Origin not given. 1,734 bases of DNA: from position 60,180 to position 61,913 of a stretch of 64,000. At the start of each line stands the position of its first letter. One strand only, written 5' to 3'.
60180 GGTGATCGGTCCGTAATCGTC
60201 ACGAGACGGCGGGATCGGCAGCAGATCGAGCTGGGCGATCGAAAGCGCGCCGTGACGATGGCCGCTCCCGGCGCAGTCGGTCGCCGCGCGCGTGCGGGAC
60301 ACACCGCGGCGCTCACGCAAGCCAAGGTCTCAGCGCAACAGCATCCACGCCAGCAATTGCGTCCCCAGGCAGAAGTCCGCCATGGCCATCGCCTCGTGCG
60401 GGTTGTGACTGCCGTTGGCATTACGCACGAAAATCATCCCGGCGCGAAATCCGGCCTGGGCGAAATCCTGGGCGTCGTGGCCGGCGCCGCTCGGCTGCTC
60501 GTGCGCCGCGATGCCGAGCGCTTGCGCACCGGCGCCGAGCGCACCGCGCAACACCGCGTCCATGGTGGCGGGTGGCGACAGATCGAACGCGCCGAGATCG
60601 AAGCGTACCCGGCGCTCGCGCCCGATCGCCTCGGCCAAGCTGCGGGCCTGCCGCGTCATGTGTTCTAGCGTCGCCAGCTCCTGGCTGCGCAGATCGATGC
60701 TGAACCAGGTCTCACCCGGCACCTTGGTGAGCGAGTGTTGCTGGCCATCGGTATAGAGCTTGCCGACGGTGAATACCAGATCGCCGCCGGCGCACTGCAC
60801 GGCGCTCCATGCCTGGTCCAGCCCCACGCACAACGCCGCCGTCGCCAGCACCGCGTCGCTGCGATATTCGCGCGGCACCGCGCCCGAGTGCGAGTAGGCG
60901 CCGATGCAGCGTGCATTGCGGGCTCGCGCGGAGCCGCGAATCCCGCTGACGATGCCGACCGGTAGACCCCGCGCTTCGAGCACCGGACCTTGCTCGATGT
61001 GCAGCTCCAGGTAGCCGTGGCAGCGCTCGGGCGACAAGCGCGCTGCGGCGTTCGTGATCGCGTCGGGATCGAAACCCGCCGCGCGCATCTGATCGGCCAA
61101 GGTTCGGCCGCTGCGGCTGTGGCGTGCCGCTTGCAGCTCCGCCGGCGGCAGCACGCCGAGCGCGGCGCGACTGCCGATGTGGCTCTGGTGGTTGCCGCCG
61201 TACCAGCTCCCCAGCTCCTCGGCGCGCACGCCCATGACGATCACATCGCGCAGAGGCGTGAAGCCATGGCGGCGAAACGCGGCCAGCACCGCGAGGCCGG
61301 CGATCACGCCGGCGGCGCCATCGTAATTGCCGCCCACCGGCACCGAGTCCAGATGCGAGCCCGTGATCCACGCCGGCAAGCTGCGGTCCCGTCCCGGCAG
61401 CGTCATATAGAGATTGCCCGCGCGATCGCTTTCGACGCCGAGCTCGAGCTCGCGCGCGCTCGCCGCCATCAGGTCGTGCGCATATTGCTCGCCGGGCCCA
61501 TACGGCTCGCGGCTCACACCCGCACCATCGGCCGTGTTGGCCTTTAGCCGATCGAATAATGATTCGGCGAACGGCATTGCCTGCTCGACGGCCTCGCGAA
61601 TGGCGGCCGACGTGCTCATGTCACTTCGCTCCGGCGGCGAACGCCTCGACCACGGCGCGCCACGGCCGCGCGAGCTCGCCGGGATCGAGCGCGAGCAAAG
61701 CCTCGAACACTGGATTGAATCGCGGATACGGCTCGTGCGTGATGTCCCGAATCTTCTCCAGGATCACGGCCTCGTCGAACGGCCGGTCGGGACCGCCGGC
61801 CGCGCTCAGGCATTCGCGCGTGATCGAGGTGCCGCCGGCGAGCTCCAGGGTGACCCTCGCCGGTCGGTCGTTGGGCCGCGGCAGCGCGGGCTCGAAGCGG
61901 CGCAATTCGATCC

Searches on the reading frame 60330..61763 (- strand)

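Call 66: search_protein_families(library=pfam, proteins=[window:60330-61763:-], max_evalue=0.00001)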
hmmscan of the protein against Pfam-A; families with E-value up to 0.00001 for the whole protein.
window:60330-61763:- (477 aa): 2 families
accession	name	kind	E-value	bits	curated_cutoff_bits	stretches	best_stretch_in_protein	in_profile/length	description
PF01546.33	Peptidase_M20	-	1.1e-20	74.9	24.6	1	134-475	2-204/206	Peptidase family M20/M25/M40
PF04389.22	Peptidase_M28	-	8.3e-08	32.6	21.3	1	117-189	1-72/193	Peptidase family M28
